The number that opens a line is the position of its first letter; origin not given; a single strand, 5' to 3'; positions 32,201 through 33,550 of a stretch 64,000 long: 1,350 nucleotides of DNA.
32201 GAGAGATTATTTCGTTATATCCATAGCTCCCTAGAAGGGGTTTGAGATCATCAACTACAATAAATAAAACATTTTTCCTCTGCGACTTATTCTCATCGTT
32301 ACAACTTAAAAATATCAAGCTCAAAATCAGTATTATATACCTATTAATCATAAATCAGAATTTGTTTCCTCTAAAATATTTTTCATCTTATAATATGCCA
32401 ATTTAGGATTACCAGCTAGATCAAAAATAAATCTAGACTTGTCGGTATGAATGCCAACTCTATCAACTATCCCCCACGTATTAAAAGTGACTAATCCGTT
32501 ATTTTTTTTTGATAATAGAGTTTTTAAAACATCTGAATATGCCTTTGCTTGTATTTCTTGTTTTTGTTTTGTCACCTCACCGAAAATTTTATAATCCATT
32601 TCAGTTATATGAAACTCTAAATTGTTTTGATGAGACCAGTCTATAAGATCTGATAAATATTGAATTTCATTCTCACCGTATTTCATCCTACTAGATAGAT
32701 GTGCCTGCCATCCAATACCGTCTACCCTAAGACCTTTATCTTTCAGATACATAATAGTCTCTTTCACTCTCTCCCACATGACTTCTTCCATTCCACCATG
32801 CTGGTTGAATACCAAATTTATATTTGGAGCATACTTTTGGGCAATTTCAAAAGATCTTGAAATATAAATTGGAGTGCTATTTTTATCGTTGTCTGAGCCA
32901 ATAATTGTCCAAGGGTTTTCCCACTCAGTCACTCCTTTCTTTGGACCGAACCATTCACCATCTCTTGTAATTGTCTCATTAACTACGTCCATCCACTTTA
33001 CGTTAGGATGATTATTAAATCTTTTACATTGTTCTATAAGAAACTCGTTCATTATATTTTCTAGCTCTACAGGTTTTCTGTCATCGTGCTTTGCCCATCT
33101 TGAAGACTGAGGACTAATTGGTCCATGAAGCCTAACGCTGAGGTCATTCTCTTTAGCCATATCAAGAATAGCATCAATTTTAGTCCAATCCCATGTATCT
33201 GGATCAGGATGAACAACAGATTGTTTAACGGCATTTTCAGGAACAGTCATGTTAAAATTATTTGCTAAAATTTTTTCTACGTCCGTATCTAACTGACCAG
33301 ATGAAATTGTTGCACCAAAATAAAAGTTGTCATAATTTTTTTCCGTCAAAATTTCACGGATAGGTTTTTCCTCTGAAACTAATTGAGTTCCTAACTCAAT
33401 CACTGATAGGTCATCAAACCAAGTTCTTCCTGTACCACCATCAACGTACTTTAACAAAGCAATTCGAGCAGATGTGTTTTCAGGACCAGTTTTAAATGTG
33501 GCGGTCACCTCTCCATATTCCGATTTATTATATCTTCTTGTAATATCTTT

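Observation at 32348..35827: Single polypeptide fusing a sulfatase, two CBM-like modules and a GH10-like hydrolase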

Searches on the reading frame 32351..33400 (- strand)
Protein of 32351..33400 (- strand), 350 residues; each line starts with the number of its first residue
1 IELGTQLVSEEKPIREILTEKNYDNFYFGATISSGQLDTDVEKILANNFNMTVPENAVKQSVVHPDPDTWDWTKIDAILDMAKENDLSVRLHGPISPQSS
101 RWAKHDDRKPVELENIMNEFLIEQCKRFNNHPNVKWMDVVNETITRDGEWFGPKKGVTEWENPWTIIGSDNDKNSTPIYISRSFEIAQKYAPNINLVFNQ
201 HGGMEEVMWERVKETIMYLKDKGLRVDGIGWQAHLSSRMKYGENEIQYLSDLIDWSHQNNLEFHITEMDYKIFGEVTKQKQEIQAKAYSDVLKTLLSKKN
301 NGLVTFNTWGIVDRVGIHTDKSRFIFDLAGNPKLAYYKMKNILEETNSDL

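Call 24: search_solved_structures(query=window:32351-33400:-, max_evalue=1e-8, show_alignments=3)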
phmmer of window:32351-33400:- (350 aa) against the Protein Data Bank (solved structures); distinct sequences matched with E-value up to 1e-8: 68 (the best 60 are shown).
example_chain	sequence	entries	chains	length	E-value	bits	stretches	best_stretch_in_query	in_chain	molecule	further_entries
4l4o_A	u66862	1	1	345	2.1e-23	86.4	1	17-345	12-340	Endo-1,4-beta-xylanase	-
4l4p_A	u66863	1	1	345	1.1e-22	83.9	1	17-345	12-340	Endo-1,4-beta-xylanase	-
4pmd_A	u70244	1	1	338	5.9e-22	81.6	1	17-340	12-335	Endo-1,4-beta-xylanase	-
5y3x_A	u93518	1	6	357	1.5e-20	77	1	17-341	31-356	Beta-xylanase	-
1vbr_A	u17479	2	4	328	1.5e-20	77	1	25-345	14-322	endo-1,4-beta-xylanase B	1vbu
3niy_A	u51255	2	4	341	1.5e-18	70.4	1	25-345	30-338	Endo-1,4-beta-xylanase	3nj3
5ay7_A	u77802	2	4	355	2.7e-17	66.3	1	17-342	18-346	xylanase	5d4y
6fhf_A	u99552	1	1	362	3.9e-16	62.5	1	18-327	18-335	Design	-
3wuf_A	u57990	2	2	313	6.7e-16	61.7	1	26-297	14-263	Endo-1,4-beta-xylanase A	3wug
8hkg_A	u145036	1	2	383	4.1e-15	59.1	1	24-297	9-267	xylanase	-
4w8l_A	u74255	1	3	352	1.1e-14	57.7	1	21-283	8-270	Endo-1,4-beta-xylanase C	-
3emc_A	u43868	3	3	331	1.8e-14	57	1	23-315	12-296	Endo-1,4-beta-xylanase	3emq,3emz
3mmd_A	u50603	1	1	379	2.9e-14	56.3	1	21-331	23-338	Endo-1,4-beta-xylanase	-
1hiz_A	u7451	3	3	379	8.5e-14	54.8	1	21-331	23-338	ENDO-1,4-BETA-XYLANASE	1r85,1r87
9fk9_A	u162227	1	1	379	9.7e-14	54.6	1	21-331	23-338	Endo-1,4-beta-xylanase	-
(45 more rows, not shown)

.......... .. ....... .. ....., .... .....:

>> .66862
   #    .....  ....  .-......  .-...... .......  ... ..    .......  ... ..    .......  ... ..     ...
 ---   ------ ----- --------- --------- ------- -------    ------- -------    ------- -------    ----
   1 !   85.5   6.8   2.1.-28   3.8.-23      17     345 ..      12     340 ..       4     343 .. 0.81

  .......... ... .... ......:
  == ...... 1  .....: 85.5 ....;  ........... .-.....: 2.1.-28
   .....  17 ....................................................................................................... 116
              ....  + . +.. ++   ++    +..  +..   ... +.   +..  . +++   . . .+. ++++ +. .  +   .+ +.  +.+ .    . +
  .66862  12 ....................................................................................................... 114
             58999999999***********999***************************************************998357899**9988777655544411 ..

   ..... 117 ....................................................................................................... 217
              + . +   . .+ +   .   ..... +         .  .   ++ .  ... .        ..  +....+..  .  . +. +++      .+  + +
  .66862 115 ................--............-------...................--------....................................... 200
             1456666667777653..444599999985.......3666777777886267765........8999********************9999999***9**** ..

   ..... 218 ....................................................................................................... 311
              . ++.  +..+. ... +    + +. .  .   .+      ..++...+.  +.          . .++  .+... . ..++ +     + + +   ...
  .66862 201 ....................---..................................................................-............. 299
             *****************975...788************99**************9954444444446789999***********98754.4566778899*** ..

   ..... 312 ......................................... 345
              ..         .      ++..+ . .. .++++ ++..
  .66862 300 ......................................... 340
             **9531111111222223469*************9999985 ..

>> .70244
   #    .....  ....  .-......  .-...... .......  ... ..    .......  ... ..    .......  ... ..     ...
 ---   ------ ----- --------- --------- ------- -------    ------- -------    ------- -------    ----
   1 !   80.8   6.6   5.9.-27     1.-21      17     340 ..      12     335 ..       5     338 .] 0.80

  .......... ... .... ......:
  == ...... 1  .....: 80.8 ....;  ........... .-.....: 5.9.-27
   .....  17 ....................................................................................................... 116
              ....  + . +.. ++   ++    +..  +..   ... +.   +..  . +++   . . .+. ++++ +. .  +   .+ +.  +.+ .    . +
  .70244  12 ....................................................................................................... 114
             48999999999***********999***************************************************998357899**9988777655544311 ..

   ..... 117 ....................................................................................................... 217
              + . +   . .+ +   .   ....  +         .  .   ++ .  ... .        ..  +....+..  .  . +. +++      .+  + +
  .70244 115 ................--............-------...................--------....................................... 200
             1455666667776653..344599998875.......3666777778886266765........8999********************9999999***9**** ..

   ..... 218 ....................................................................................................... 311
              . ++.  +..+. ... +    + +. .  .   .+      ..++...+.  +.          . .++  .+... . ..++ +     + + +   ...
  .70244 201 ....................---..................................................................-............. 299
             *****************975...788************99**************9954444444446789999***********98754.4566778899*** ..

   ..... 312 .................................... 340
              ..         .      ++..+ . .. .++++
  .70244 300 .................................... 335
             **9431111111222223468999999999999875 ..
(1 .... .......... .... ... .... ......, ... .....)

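Call 38: search_protein_representatives(protein=window:32351-33352:-)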
Query: 334 residues. Proteins with E-value up to 0.001 (for the whole library): 2675; up to 1e-10: 581; up to 1e-30: 80. The best 150 are listed.
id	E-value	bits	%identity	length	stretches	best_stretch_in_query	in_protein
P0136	5.7e-118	410.4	56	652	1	1-328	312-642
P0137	1.7e-115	402.3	57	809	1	2-325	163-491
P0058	1.9e-112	392.3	53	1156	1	8-329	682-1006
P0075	9.8e-108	376.8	54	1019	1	8-330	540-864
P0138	8.2e-91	321.1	47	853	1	7-332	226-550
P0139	4.7e-90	318.6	48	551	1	11-329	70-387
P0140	1.5e-86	307.1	43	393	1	9-329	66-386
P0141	4.9e-86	305.5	47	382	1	8-328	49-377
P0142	8.8e-86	304.6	43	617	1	3-331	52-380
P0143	1.7e-85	303.7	44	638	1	8-329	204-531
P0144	3.8e-84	299.2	43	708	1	8-329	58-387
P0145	2.8e-82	293.1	42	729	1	3-328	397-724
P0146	6.1e-81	288.7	44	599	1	8-329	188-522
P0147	2.1e-80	286.9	50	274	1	66-328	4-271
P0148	3.7e-80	286.1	45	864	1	11-328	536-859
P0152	3.3e-78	279.7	43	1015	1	14-332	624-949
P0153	1.8e-76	274.0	41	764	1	2-328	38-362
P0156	7.5e-76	272.0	42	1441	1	9-330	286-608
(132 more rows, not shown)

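Call 39: search_protein_families(library=pfam, proteins=[P0136, P0137, P0138, P0142, P0144, P0145, P0153, P0156, P0140, P0152], max_evalue=0.00001)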
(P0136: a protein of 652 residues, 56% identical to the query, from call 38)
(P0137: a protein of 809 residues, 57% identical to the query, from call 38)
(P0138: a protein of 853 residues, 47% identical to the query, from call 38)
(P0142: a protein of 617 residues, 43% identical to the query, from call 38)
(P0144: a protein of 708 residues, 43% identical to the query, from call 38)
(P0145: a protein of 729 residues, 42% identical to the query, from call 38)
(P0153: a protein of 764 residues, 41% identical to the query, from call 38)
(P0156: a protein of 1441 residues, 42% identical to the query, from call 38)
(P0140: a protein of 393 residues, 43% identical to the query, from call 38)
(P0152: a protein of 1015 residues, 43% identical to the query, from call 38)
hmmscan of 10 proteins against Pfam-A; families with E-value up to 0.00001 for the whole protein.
P0136 (652 aa): 3 families
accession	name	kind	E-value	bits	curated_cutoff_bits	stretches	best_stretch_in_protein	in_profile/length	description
PF00331.26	Glyco_hydro_10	-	4.7e-43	148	22.1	1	320-638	8-309/311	Glycosyl hydrolase family 10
PF00884.28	Sulfatase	-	8.2e-25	88.2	25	1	4-183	160-301/301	Sulfatase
PF16347.10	SGSH_C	-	7.2e-13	49.4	29.3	1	132-283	1-147/154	N-sulphoglucosamine sulphohydrolase, C-terminal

P0137 (809 aa): 3 families
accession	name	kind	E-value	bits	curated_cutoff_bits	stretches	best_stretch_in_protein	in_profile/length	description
PF00331.26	Glyco_hydro_10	-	2.2e-45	155.7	22.1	1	169-491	7-310/311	Glycosyl hydrolase family 10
PF02018.23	CBM_4_9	-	4.4e-23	82.6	25.9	2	676-791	1-133/136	Carbohydrate binding domain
PF04862.18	DUF642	-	5.5e-06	26.7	27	0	527-639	28-148/157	Protein of unknown function (DUF642)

P0138 (853 aa): 4 families
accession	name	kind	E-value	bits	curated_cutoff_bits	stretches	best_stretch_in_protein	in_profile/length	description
PF00331.26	Glyco_hydro_10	-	3.1e-42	145.3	22.1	1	229-543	11-310/311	Glycosyl hydrolase family 10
PF13573.12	SprB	-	1.3e-19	69.9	28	1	626-661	1-36/37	SprB repeat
PF18962.6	Por_Secre_tail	-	1.3e-12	48.3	27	1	783-847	2-70/75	Secretion system C-terminal sorting domain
PF18998.6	Flg_new_2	-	2e-07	31.3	23.6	1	554-618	3-70/73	Divergent InlB B-repeat domain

P0142 (617 aa): 2 families
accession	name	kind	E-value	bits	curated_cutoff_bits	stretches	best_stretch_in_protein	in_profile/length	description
PF00331.26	Glyco_hydro_10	-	3.8e-41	141.8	22.1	1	54-373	6-309/311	Glycosyl hydrolase family 10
PF05345.18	He_PIG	-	2e-11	44.6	24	0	385-456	2-84/96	Putative Ig domain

P0144 (708 aa): 4 families
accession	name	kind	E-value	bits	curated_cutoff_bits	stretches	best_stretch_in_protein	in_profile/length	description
PF00331.26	Glyco_hydro_10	-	5.1e-39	134.8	22.1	1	60-382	11-309/311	Glycosyl hydrolase family 10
PF13620.12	CarboxypepD_reg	-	3.4e-12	47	32.3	0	485-537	12-72/82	Carboxypeptidase regulatory-like domain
PF08308.17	PEGA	-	8.8e-08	32.4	20.8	0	507-542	27-63/71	PEGA domain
PF18962.6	Por_Secre_tail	-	1.1e-07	32.4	27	1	638-707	1-75/75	Secretion system C-terminal sorting domain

P0145 (729 aa): 1 family
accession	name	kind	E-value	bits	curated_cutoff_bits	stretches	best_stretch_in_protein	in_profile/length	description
PF00331.26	Glyco_hydro_10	-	9.4e-39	133.9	22.1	1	404-720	11-309/311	Glycosyl hydrolase family 10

P0153 (764 aa): 4 families
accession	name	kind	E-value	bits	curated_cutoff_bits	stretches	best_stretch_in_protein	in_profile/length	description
PF00331.26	Glyco_hydro_10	-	1.7e-41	142.9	22.1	1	43-357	10-308/311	Glycosyl hydrolase family 10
PF18962.6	Por_Secre_tail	-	6.6e-12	46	27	1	692-756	1-70/75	Secretion system C-terminal sorting domain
PF13620.12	CarboxypepD_reg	-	8.4e-09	36.1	32.3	0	457-519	6-76/82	Carboxypeptidase regulatory-like domain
PF08308.17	PEGA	-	1.5e-06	28.5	20.8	0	410-446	31-68/71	PEGA domain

P0156 (1441 aa): 4 families
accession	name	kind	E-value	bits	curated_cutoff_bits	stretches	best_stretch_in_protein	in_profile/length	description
PF00759.25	Glyco_hydro_9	-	4.3e-56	191.5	27.7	1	900-1336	1-443/444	Glycosyl hydrolase family 9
PF00331.26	Glyco_hydro_10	-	3.6e-41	141.8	22.1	1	283-603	7-310/311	Glycosyl hydrolase family 10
PF00722.28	Glyco_hydro_16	-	3.2e-18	66.2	22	1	75-212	21-133/175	Glycosyl hydrolases family 16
PF02927.20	CelD_N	-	2.3e-14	54.3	24.6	1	810-888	7-84/86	Cellulase N-terminal ig-like domain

P0140 (393 aa): 1 family
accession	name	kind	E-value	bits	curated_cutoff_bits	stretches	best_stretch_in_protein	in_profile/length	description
PF00331.26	Glyco_hydro_10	-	4e-41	141.7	22.1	1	67-382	10-310/311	Glycosyl hydrolase family 10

P0152 (1015 aa): 3 families
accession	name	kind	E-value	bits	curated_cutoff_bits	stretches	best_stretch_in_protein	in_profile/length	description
PF00884.28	Sulfatase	-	5.4e-52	177.4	25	1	23-357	1-301/301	Sulfatase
PF00331.26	Glyco_hydro_10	-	9.8e-39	133.8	22.1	1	622-942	13-310/311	Glycosyl hydrolase family 10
PF16347.10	SGSH_C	-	9.3e-22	78.3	29.3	1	312-440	8-136/154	N-sulphoglucosamine sulphohydrolase, C-terminal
